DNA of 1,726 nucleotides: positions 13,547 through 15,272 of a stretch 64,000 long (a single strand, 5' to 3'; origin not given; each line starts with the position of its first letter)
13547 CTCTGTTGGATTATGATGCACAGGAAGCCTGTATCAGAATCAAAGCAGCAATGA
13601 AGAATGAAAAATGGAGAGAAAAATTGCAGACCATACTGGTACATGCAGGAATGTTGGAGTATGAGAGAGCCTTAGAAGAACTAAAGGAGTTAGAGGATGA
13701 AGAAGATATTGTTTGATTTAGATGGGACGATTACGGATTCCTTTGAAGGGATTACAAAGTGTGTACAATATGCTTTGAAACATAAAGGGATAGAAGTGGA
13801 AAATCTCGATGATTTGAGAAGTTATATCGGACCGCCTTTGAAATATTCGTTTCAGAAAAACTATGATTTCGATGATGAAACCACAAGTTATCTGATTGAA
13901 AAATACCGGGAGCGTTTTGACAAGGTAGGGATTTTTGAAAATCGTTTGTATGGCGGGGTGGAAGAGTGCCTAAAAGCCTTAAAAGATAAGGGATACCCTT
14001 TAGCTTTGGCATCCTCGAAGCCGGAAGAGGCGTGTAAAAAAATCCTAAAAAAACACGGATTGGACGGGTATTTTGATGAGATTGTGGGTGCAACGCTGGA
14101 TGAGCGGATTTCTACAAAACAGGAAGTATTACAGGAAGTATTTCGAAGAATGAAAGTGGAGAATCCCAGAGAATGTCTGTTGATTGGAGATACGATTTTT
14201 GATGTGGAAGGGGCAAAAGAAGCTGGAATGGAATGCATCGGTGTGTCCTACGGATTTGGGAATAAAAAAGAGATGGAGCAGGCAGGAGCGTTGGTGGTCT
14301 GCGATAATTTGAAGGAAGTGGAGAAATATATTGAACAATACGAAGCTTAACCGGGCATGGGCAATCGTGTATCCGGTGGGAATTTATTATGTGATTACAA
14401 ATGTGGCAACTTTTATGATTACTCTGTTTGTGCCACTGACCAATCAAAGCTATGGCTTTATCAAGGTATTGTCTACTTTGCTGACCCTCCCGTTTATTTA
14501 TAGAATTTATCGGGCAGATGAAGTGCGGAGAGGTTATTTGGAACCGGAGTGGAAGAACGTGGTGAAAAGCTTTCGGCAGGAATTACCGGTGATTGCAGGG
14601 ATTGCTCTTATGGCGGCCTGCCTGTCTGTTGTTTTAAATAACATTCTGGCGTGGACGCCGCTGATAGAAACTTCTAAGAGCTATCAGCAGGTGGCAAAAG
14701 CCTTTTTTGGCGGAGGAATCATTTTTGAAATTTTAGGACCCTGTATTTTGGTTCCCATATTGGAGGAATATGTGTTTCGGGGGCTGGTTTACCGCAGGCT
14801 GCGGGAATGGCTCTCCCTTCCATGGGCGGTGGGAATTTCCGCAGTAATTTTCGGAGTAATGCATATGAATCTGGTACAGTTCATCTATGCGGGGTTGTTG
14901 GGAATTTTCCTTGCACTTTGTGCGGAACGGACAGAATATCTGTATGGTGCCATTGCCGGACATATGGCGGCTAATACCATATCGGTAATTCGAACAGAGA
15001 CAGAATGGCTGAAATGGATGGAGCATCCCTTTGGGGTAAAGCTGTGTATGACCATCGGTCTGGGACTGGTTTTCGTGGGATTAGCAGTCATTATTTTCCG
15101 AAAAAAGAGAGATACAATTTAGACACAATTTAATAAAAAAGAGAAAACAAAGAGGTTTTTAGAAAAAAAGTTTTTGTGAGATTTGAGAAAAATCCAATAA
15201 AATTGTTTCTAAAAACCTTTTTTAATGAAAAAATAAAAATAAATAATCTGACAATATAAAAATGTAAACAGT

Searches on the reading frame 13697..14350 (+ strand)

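Call 70: search_protein_families(library=pfam, proteins=[window:13697-14350:+], max_evalue=0.00001)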
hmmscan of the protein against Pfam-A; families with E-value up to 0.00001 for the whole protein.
window:13697-14350:+ (217 aa): 4 families
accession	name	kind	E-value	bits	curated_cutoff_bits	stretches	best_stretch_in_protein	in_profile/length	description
PF13419.12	HAD_2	-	2e-36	126.2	23.8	1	4-183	1-178/178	Haloacid dehalogenase-like hydrolase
PF00702.32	Hydrolase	-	4e-27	96.3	26.4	1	2-177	2-191/191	haloacid dehalogenase-like hydrolase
PF13242.12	Hydrolase_like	-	4.2e-10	39.8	22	1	145-207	10-74/75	HAD-hyrolase-like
PF12710.13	HAD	-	6e-10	40.3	27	1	4-172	1-187/189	haloacid dehalogenase-like hydrolase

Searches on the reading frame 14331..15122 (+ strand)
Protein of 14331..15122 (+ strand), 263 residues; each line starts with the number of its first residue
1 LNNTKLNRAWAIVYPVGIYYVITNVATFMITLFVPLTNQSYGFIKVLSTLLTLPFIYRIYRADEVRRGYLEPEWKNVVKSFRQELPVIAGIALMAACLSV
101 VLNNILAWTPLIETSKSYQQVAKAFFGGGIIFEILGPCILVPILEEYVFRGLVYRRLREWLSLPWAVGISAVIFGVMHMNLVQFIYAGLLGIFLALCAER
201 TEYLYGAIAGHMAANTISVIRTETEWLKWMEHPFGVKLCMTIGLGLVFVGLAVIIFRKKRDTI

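Call 70: search_protein_families(library=pfam, proteins=[window:14331-15122:+], max_evalue=0.00001)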
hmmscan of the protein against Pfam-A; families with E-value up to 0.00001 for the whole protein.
window:14331-15122:+ (263 aa): 1 family
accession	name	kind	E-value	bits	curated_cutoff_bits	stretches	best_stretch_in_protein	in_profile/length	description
PF02517.21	Rce1-like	-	1.1e-19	70.9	22.4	1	130-217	4-93/93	Type II CAAX prenyl endopeptidase Rce1-like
